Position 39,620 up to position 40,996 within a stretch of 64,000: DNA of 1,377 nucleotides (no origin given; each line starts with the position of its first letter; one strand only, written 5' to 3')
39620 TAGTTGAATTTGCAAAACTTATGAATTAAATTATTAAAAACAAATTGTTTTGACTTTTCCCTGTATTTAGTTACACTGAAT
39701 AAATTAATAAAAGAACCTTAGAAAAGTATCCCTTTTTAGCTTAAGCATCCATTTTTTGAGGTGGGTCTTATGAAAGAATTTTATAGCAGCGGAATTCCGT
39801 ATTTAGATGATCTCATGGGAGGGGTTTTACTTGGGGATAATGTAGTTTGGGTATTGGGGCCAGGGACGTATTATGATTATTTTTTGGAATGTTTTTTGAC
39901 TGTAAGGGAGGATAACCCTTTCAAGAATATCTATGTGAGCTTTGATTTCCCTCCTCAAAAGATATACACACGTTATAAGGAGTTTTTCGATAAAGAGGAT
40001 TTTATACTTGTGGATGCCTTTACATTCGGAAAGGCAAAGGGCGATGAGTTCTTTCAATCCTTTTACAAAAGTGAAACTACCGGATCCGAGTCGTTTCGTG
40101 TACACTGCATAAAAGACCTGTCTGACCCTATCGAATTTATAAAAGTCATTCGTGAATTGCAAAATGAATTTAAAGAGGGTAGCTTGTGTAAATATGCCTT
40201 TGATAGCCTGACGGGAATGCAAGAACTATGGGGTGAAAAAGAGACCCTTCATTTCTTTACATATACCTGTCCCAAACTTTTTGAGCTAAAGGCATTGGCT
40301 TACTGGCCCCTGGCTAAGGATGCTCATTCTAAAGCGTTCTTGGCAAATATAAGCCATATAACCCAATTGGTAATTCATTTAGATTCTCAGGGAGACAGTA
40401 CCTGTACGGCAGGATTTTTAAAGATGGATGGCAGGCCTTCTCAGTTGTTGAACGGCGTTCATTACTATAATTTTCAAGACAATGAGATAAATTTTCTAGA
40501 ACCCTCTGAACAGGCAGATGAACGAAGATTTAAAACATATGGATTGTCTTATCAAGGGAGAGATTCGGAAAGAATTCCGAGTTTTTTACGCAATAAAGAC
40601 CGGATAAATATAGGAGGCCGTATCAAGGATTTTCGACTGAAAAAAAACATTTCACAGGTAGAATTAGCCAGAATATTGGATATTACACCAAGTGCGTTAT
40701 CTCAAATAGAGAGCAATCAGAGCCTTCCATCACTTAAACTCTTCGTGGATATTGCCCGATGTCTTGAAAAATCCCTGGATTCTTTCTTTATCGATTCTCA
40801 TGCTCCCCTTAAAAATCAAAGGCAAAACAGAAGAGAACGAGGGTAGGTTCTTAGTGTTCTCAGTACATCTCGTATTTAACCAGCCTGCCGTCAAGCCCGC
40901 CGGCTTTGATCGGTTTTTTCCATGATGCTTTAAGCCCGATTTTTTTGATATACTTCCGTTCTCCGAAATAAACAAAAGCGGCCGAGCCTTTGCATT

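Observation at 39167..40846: A degenerate KaiC/RecA-like domain fused to an XRE-type HTH, with a palindrome-rich AT tract upstream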

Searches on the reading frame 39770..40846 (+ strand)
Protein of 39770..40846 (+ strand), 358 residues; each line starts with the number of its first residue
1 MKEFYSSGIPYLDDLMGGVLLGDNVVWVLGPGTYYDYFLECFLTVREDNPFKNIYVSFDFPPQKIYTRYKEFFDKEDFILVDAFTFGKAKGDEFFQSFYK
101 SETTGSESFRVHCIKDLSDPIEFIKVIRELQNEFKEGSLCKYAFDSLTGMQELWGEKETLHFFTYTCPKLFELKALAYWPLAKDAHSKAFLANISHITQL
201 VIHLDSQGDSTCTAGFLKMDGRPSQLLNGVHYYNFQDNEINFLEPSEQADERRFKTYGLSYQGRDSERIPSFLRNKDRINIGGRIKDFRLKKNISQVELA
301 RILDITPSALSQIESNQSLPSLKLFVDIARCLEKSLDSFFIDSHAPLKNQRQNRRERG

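Call 3: search_protein_families(library=pfam, proteins=[window:39770-40846:+], max_evalue=1)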
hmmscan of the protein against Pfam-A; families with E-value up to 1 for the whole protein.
window:39770-40846:+ (358 aa): 5 families
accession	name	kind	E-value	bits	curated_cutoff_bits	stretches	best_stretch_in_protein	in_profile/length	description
PF01381.28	HTH_3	-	2.2e-13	50.5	23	1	285-338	1-54/55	Helix-turn-helix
PF12844.13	HTH_19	-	1.7e-06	28.3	30.2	1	283-331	2-50/64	Helix-turn-helix domain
PF13560.12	HTH_31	-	0.00023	21.8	27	1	281-331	2-53/64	Helix-turn-helix domain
PF23365.1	DUF7090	-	0.015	15.4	27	1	117-212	94-190/192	Family of unknown function (DUF7090)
PF06745.19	ATPase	-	0.037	13.8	26.6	1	6-72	2-70/231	KaiC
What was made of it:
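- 40610..40789 (+): Residues 281-340: XRE/Cro-C1 helix-turn-helix with five helices. Pfam HTH_3 E 2.2e-13, call 3.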

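Call 4: search_protein_families(library=ncbifam, proteins=[window:39770-40846:+], max_evalue=1)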
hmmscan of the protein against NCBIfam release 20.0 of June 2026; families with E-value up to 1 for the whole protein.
window:39770-40846:+ (358 aa): 17 families
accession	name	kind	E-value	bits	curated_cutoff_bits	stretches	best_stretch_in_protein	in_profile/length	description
NF041951.1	phage_RstR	subfamily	2.8e-08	34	80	1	281-348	3-70/108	RstR family transcriptional repressor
TIGR03830.1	CxxCG_CxxCG_HTH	subfamily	9.2e-06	25.5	61.8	1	266-324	51-109/127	type II TA system antitoxin MqsA family protein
NF007408.0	PRK09943.1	equivalog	2.5e-05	23.9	211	1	277-346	4-73/185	HTH-type transcriptional regulator PuuR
NF052239.1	antitox_spr1629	equivalog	0.0002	20.6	335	1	281-347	3-68/377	spr1629 family repressor/antitoxin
NF047948.1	male_kill_WMK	equivalog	0.00021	20.9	300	1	256-333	142-215/300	WO male-killing family protein Wmk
NF038139.1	Reg_Aceta_RamB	equivalog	0.00024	19.9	700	1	281-318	3-40/465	acetate metabolism transcriptional regulator RamB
TIGR00270.2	TIGR00270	equivalog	0.00029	20.7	110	1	282-343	77-134/159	multiprotein bridging factor aMBF1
NF010465.0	PRK13890.1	equivalog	0.0017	18.4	96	1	291-337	16-62/121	conjugal transfer protein TrbA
NF007271.0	PRK09726.1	equivalog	0.0027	17.7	79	1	284-352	16-84/88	type II toxin-antitoxin system antitoxin HipB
NF041575.1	antitoxPezA_Strep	equivalog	0.0035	17.3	290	1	281-330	2-51/158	type II toxin-antitoxin system antitoxin PezA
NF006015.0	PRK08154.1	subfamily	0.004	16.4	204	1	280-344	30-94/314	anaerobic benzoate catabolism transcriptional regulator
NF007257.0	PRK09706.1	subfamily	0.0042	16.9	101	1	280-333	5-58/135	transcriptional repressor DicA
NF003162.0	PRK04140.1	equivalog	0.0091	15.1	263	1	282-336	128-182/317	transcriptional regulator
TIGR03877.1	thermo_KaiC_1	hypoth_equivalog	0.012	15.2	307.25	1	7-93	6-100/238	KaiC domain-containing protein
TIGR03070.1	couple_hipB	subfamily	0.019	14.9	71.65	1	281-330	3-52/58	type II toxin-antitoxin system Y4mF family antitoxin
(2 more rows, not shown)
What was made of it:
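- The best NCBIfam hits to the HTH are RstR, MqsA, HipB and PezA-type models, all far below their cut-offs (call 4).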

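Call 5: search_solved_structures(query=window:39770-40846:+, max_evalue=10, show_alignments=2)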
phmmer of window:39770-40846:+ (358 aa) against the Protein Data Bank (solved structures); distinct sequences matched with E-value up to 10: 26.
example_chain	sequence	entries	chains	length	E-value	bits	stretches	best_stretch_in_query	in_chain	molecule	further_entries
3ivp_A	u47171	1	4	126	5.1e-06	29.5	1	281-354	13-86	Putative transposon-related DNA-binding protein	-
1utx_A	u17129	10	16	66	6.2e-05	26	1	284-340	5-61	CYLR2 | cytolysin regulator 2 | PUTATIVE TRANSCRIPTION REGULATOR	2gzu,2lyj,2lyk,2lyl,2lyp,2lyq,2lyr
2xiu_A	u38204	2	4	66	0.00011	25.1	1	284-340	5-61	CYLR2 | CYLR2 SYNONYM CYTOLYSIN REPRESSOR 2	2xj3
3qq6_A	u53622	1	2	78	0.0029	20.5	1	280-344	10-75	HTH-type transcriptional regulator sinR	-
2dr3_A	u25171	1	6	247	0.0033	20.3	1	6-100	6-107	UPF0273 protein PH0284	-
5tn0_A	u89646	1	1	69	0.0034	20.2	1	281-344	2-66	HTH-type transcriptional regulator SinR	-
9k3w_A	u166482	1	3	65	0.005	19.7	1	283-342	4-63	Transcriptional regulator, PbsX family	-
9sf2_A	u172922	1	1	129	0.0064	19.4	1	280-343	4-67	Transcriptional regulator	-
1b0n_A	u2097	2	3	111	0.0085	18.9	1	281-345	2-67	PROTEIN (SINR PROTEIN) | HTH-TYPE TRANSCRIPTIONAL REGULATOR SINR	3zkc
1y9q_A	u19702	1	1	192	0.02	17.7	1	280-351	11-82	transcriptional regulator, HTH_3 family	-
8tac_A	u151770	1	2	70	0.025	17.4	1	280-330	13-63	DBP48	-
3f51_A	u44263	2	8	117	0.12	15.1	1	280-346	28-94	Clp gene regulator (ClgR)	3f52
2p5t_A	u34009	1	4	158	0.45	13.3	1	281-328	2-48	Putative transcriptional regulator PezA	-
2wiu_B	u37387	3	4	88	0.66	12.7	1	281-353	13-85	HTH-TYPE TRANSCRIPTIONAL REGULATOR HIPB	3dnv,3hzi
7n1n_B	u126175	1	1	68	0.74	12.6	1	281-333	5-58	ComR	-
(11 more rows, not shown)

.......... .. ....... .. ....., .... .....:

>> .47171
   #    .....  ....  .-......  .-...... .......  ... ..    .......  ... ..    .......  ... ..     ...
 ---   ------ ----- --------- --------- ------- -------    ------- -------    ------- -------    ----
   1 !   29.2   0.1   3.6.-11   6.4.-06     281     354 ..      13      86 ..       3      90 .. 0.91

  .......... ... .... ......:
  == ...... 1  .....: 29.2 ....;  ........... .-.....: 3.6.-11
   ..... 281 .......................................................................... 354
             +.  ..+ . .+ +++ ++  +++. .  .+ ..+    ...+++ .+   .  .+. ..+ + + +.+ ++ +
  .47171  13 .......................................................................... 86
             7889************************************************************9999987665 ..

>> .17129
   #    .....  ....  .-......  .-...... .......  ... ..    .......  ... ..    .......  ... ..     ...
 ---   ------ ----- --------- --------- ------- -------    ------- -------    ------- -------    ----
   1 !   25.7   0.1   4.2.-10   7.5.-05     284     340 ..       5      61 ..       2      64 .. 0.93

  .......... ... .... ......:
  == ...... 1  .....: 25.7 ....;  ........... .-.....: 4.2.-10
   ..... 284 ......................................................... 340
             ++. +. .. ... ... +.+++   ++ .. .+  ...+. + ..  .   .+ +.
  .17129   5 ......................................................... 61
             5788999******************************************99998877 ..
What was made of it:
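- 40610..40789 (+): PDB XRE hits, call 5.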

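Call 6: find_homologous_proteins(query=window:39770-40846:+, max_evalue=0.001)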
Query window:39770-40846:+ (358 aa): 323 proteins with E <= 0.001 among 1295 candidates; the best 120 are listed.
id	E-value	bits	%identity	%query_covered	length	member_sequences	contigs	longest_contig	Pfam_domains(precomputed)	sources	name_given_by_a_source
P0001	1.2e-230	783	95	100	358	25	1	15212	PF12844.14,PF01381.29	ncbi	ncbi:MAG: helix-turn-helix transcriptional regulator [Thermodesulfobacteriota bacterium]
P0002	5.8e-166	571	74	95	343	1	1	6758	PF12844.14,PF01381.29,PF13560.13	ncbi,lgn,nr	ncbi:MAG: helix-turn-helix domain-containing protein [Thermodesulfobacteriota bacterium]|nr:helix-tu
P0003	8.1e-165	567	74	95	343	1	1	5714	PF12844.14,PF01381.29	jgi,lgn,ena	-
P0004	1.5e-164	566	69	100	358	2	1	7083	PF12844.14,PF01381.29,PF13560.13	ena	-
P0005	2.0e-164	566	70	99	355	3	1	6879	PF12844.14,PF01381.29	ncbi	-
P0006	6.4e-164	564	69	100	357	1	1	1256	PF12844.14,PF01381.29,PF13560.13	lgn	-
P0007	1.7e-163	562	71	99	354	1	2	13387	PF12844.14,PF01381.29,PF13560.13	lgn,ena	-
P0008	1.1e-162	560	70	97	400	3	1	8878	PF12844.14,PF01381.29,PF13560.13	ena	-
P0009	7.1e-162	557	69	100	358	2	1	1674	PF12844.14,PF01381.29,PF13560.13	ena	-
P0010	7.7e-154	531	68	98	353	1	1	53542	PF12844.14,PF01381.29,PF13560.13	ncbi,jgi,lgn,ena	ncbi:MAG: helix-turn-helix domain-containing protein [Syntrophales bacterium]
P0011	2.5e-152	526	70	96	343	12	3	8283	PF12844.14,PF01381.29,PF13560.13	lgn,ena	-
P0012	2.9e-150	519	67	100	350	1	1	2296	PF12844.14,PF01381.29,PF13560.13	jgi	jgi:DNA-binding XRE family transcriptional regulator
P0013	1.6e-148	513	65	97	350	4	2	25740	PF12844.14,PF01381.29,PF13560.13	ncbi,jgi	jgi:DNA-binding XRE family transcriptional regulator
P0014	2.4e-147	509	67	97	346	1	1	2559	PF12844.14,PF01381.29,PF13560.13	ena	-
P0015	1.4e-146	507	66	99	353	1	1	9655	PF12844.14,PF01381.29,PF13560.13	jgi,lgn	jgi:DNA-binding XRE family transcriptional regulator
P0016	6.4e-145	501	63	100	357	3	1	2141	PF12844.14,PF01381.29,PF13560.13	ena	-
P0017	2.4e-144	499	63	99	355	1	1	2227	PF12844.14,PF01381.29,PF13560.13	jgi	jgi:DNA-binding XRE family transcriptional regulator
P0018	6.2e-144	498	68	94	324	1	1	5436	PF12844.14,PF01381.29,PF13560.13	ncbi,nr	ncbi:MAG: helix-turn-helix domain-containing protein, partial [Syntrophales bacterium]|nr:helix-turn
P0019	1.1e-143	497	64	97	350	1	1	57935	PF12844.14,PF01381.29,PF13560.13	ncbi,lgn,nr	ncbi:MAG: helix-turn-helix transcriptional regulator [Thermodesulfobacteriota bacterium]|nr:helix-tu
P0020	6.6e-143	495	62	99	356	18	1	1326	PF12844.14,PF01381.29,PF13560.13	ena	-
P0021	6.1e-142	492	64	99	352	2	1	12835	PF12844.14,PF01381.29,PF13560.13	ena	-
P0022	1.1e-140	487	62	99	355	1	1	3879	PF12844.14,PF01381.29,PF13560.13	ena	-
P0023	1.3e-140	487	64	97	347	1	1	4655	PF12844.14,PF01381.29,PF13560.13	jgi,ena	-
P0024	2.1e-140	486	62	97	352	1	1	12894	PF12844.14,PF01381.29,PF13560.13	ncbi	-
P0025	4.2e-139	482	61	99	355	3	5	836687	PF12844.14,PF01381.29,PF13560.13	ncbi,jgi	-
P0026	1.3e-138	481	61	100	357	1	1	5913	PF12844.14,PF01381.29,PF13560.13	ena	-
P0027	2.7e-138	480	61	100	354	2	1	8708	PF12844.14,PF01381.29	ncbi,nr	ncbi:MAG: helix-turn-helix domain-containing protein [Proteobacteria bacterium]|nr:helix-turn-helix 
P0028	7.8e-137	475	60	100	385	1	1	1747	PF12844.14,PF01381.29,PF13560.13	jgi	jgi:DNA-binding XRE family transcriptional regulator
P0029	6.8e-136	472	63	95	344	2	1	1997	PF12844.14,PF01381.29,PF13560.13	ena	-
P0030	1.0e-135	471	62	95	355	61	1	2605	PF12844.14,PF01381.29,PF13560.13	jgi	jgi:DNA-binding XRE family transcriptional regulator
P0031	6.9e-135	468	61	99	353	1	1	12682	PF12844.14,PF01381.29,PF13560.13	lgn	-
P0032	6.1e-133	462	61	95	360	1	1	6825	PF12844.14,PF01381.29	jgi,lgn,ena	-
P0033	6.7e-132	458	61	97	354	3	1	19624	PF12844.14,PF01381.29,PF13560.13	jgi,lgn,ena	-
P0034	1.1e-131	458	63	91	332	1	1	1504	PF12844.14,PF01381.29,PF13560.13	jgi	jgi:DNA-binding XRE family transcriptional regulator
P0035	1.3e-131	458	63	93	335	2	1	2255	PF12844.14,PF01381.29,PF13560.13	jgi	-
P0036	1.3e-127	444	56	98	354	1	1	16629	PF12844.14,PF01381.29,PF13560.13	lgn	-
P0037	2.3e-125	437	57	98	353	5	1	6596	PF12844.14,PF01381.29,PF13560.13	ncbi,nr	nr:helix-turn-helix domain-containing protein [Deltaproteobacteria bacterium]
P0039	3.6e-109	384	61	83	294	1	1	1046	PF12844.14,PF01381.29,PF13560.13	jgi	jgi:DNA-binding XRE family transcriptional regulator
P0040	1.0e-92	330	60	70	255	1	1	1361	PF12844.14,PF01381.29,PF13560.13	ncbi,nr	ncbi:MAG: helix-turn-helix domain-containing protein, partial [Desulfobacterota bacterium]|nr:helix-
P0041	4.4e-84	301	60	68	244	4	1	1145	PF12844.14,PF01381.29,PF13560.13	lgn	-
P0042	4.3e-72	262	43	94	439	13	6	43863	PF12844.14,PF07883.18,PF01381.29,PF13560.13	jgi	jgi:transcriptional regulator with XRE-family HTH domain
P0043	5.8e-70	255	41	94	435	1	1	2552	PF07883.18,PF01381.29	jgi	jgi:transcriptional regulator with XRE-family HTH domain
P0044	6.2e-70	255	41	94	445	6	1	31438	PF12844.14,PF07883.18,PF01381.29,PF13560.13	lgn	-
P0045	6.7e-70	255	41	94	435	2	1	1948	PF12844.14,PF07883.18,PF01381.29,PF13560.13,PF13443.13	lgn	-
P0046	3.5e-69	252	56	59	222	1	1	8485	PF12844.14,PF01381.29,PF13560.13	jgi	-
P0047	3.7e-68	249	40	93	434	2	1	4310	PF12844.14,PF07883.18,PF01381.29,PF13560.13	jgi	jgi:transcriptional regulator with XRE-family HTH domain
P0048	2.0e-65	240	40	93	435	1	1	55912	PF12844.14,PF07883.18,PF01381.29,PF13560.13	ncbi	-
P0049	9.0e-64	234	39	93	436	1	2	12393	PF12844.14,PF07883.18,PF01381.29,PF13560.13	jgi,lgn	-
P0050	1.4e-63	234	40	93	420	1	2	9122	PF12844.14,PF06745.20,PF07883.18,PF01381.29,PF13560.13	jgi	jgi:transcriptional regulator with XRE-family HTH domain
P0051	7.3e-63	231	39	96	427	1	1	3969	PF12844.14,PF07883.18,PF01381.29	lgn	-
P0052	1.3e-61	227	35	94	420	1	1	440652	PF07883.18,PF01381.29,PF13560.13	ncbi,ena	-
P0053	2.3e-61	226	40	94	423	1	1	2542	PF12844.14,PF07883.18,PF01381.29,PF13560.13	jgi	-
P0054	4.5e-61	226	35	97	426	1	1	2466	PF12844.14,PF07883.18,PF01381.29,PF13560.13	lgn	-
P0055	5.7e-61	225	36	95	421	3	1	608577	PF12844.14,PF07883.18,PF01381.29,PF13560.13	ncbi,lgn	-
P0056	9.0e-61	225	36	95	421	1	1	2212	PF12844.14,PF07883.18,PF01381.29,PF13560.13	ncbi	-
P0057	5.3e-60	222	37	94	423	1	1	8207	PF12844.14,PF07883.18,PF01381.29,PF13560.13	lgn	-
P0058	6.3e-60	222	38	96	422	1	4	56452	PF12844.14,PF07883.18,PF01381.29,PF13560.13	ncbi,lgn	-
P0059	9.1e-60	221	38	93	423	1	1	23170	PF12844.14,PF07883.18,PF01381.29,PF13560.13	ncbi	-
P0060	3.2e-59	219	34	95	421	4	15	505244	PF07883.18,PF01381.29,PF13560.13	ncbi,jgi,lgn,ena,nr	ncbi:MAG TPA: helix-turn-helix domain-containing protein [Spirochaetota bacterium]|nr:helix-turn-hel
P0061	4.9e-59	219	36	97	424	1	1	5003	PF12844.14,PF07883.18,PF01381.29,PF13560.13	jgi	jgi:transcriptional regulator with XRE-family HTH domain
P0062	1.7e-58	217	38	94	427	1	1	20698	PF12844.14,PF07883.18,PF01381.29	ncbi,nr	ncbi:MAG: helix-turn-helix domain-containing protein [bacterium]|nr:helix-turn-helix domain-containi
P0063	1.9e-58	217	37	94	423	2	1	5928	PF12844.14,PF07883.18,PF01381.29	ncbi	-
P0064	2.2e-58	217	38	94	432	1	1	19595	PF13412.13,PF12844.14,PF07883.18,PF01381.29,PF13560.13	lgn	-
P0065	4.1e-58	216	35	98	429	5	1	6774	PF12844.14,PF07883.18,PF01381.29,PF13560.13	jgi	jgi:transcriptional regulator with XRE-family HTH domain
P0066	6.8e-58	215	35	98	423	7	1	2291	PF12844.14,PF07883.18,PF01381.29,PF13560.13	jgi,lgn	jgi:transcriptional regulator with XRE-family HTH domain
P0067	7.4e-58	215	38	94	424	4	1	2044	PF12844.14,PF07883.18,PF01381.29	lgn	-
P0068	1.7e-57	214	39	94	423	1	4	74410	PF12844.14,PF07883.18,PF01381.29,PF13560.13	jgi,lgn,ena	-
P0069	2.7e-57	213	38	94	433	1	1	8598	PF12844.14,PF07883.18,PF01381.29,PF13560.13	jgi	jgi:transcriptional regulator with XRE-family HTH domain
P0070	3.4e-57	213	38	94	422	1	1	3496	PF07883.18,PF01381.29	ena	-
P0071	5.4e-57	212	38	95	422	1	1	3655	PF12844.14,PF07883.18,PF01381.29,PF13560.13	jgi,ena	-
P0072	2.0e-56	210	35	98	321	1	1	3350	PF12844.14,PF01381.29,PF13560.13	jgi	-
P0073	2.1e-56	210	35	94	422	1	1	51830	PF12844.14,PF07883.18,PF01381.29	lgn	-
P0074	3.4e-56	209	34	98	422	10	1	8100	PF12844.14,PF07883.18,PF01381.29,PF13560.13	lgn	-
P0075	3.6e-56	209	38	93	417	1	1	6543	PF12844.14,PF07883.18,PF01381.29,PF13443.13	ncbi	-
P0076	4.0e-56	209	36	93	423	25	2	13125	PF07883.18,PF01381.29,PF13560.13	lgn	-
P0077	4.6e-56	209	38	97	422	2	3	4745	PF12844.14,PF07883.18,PF01381.29,PF13560.13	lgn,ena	-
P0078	1.1e-55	208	37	94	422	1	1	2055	PF12844.14,PF01381.29,PF13560.13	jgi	jgi:transcriptional regulator with XRE-family HTH domain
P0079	1.2e-55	208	38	93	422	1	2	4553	PF12844.14,PF07883.18,PF01381.29,PF13560.13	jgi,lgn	jgi:transcriptional regulator with XRE-family HTH domain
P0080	2.2e-55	207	36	93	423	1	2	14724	PF12844.14,PF06745.20,PF07883.18,PF01381.29,PF13560.13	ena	-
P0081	3.3e-55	206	35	94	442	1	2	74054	PF12844.14,PF07883.18,PF01381.29,PF13560.13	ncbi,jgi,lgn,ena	-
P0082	4.2e-55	206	33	94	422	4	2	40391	PF12844.14,PF07883.18,PF01381.29,PF13560.13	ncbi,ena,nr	ncbi:MAG TPA: helix-turn-helix domain-containing protein [Spirochaetota bacterium]|nr:helix-turn-hel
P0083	4.7e-55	206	36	94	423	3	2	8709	PF07883.18,PF01381.29,PF13560.13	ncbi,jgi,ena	-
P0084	5.8e-55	205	37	96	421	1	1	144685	PF12844.14,PF07883.18,PF01381.29,PF13560.13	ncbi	ncbi:MAG: helix-turn-helix domain-containing protein [Spirochaetota bacterium]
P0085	8.8e-55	205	51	56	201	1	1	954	PF12844.14,PF01381.29,PF13560.13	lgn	-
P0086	9.2e-55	205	36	97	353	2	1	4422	PF12844.14,PF01381.29,PF13560.13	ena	-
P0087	1.1e-54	205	36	93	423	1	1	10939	PF12844.14,PF07883.18,PF01381.29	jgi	jgi:transcriptional regulator with XRE-family HTH domain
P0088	2.2e-54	204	36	93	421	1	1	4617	PF12844.14,PF07883.18,PF01381.29,PF13560.13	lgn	-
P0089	4.3e-54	203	37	93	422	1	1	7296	PF12844.14,PF07883.18,PF01381.29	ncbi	-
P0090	5.0e-54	202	35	94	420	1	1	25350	PF07883.18,PF01381.29,PF13560.13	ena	-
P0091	5.8e-54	202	35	99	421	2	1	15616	PF12844.14,PF01381.29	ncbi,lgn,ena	-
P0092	1.1e-53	201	38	96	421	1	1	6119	PF07883.18,PF01381.29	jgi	jgi:transcriptional regulator with XRE-family HTH domain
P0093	1.6e-53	201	51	56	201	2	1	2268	PF12844.14,PF01381.29,PF13560.13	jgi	jgi:DNA-binding XRE family transcriptional regulator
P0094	1.9e-53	200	37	97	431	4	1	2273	PF07883.18,PF01381.29,PF13560.13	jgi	-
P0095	6.2e-53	199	34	99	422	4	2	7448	PF01381.29,PF13560.13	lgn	-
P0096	6.8e-53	199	35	94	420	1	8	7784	PF07883.18,PF01381.29,PF13560.13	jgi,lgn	jgi:transcriptional regulator with XRE-family HTH domain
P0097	7.1e-53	199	37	94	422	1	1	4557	PF12844.14,PF07883.18,PF01381.29,PF13560.13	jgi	jgi:DNA-binding XRE family transcriptional regulator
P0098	7.5e-53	198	35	94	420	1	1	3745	PF07883.18,PF01381.29,PF13560.13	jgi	jgi:transcriptional regulator with XRE-family HTH domain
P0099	1.1e-52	198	35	95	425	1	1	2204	PF12844.14,PF01381.29,PF13560.13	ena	-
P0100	1.1e-52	198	36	99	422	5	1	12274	PF12844.14,PF07883.18,PF01381.29,PF13560.13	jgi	jgi:transcriptional regulator with XRE-family HTH domain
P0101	1.6e-52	197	36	97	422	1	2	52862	PF07883.18,PF01381.29,PF13560.13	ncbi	-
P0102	3.0e-52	196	37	94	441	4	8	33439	PF12844.14,PF07883.18,PF01381.29,PF13560.13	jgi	jgi:DNA-binding XRE family transcriptional regulator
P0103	3.4e-52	196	38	94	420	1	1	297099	PF07883.18,PF01381.29,PF13560.13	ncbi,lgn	-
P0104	4.3e-52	196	35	98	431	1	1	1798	PF06745.20,PF07883.18,PF01381.29,PF13560.13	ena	-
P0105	4.9e-52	196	35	93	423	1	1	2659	PF12844.14,PF07883.18,PF01381.29,PF13560.13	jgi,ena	-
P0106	1.3e-51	194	35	94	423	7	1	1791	PF12844.14,PF07883.18,PF01381.29,PF13560.13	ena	-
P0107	2.8e-51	193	36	95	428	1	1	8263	PF12844.14,PF07883.18,PF01381.29,PF13560.13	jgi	jgi:transcriptional regulator with XRE-family HTH domain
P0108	3.2e-51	193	36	95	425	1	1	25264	PF12844.14,PF07883.18,PF01381.29,PF13560.13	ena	-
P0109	9.4e-51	192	34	96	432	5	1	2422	PF12844.14,PF07883.18,PF01381.29,PF13560.13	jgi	-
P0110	2.6e-50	190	35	94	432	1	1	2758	PF12844.14,PF07883.18,PF01381.29,PF13560.13,PF13443.13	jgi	jgi:transcriptional regulator with XRE-family HTH domain/KaiC/GvpD/RAD55 family RecA-like ATPase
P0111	2.8e-50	190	33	94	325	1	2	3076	PF12844.14,PF06745.20,PF01381.29,PF13560.13,PF13443.13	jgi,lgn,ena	-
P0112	3.2e-50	190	34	94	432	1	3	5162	PF12844.14,PF07883.18,PF01381.29,PF13560.13,PF13443.13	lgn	-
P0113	4.4e-50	189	34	94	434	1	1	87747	PF13744.13,PF12844.14,PF07883.18,PF01381.29,PF13560.13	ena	-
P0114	7.7e-50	189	36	95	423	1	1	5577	PF12844.14,PF07883.18,PF01381.29,PF13560.13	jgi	-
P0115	1.3e-49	188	36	93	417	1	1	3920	PF12844.14,PF07883.18,PF01381.29,PF13560.13,PF13443.13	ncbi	-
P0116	1.3e-49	188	35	95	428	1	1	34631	PF12844.14,PF07883.18,PF01381.29,PF13560.13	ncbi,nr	ncbi:MAG: helix-turn-helix domain-containing protein [Spirochaetes bacterium]|nr:helix-turn-helix do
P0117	4.2e-49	186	35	94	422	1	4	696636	PF12844.14,PF07883.18,PF01381.29,PF13443.13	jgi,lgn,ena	-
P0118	5.5e-49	186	35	94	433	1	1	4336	PF12844.14,PF07883.18,PF01381.29,PF13560.13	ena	-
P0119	8.0e-49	185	35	94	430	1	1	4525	PF06745.20,PF07883.18,PF01381.29,PF13560.13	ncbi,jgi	jgi:transcriptional regulator with XRE-family HTH domain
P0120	1.5e-48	184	34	94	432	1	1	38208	PF12844.14,PF07883.18,PF01381.29,PF23442.2,PF13560.13,PF13443.13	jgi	-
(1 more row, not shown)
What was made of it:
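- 39770..40846 (+): Regulator gene, 358 aa: iKaiC domain, disordered linker, XRE HTH. It is monocistronic and convergent with the THUMP methyltransferase gene at 40860-42053 (-). Homologues, call 6.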

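Call 13: find_encoding_contigs(protein=P0001, flank=6000, max_places=2)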
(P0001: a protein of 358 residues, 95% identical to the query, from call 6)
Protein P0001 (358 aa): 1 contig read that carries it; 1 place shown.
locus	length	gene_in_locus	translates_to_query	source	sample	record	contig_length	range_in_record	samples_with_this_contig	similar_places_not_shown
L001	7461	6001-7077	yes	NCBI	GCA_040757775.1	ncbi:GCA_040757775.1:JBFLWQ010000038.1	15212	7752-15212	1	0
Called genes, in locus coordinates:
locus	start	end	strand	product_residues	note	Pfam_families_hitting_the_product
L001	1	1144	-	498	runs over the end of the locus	PF13187:Fer4_9 (faint), PF01645:Glu_synthase, PF03060:NMO (faint), PF04898:Glu_syn_central (weak), PF01070:FMN_dh (faint)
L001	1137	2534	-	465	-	PF01645:Glu_synthase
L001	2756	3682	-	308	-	PF02219:MTHFR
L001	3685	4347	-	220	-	PF12225:DUF5981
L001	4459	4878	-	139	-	PF02662:FlpD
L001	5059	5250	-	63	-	-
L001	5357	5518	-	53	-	-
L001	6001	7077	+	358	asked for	PF01381:HTH_3, PF12844:HTH_19 (weak)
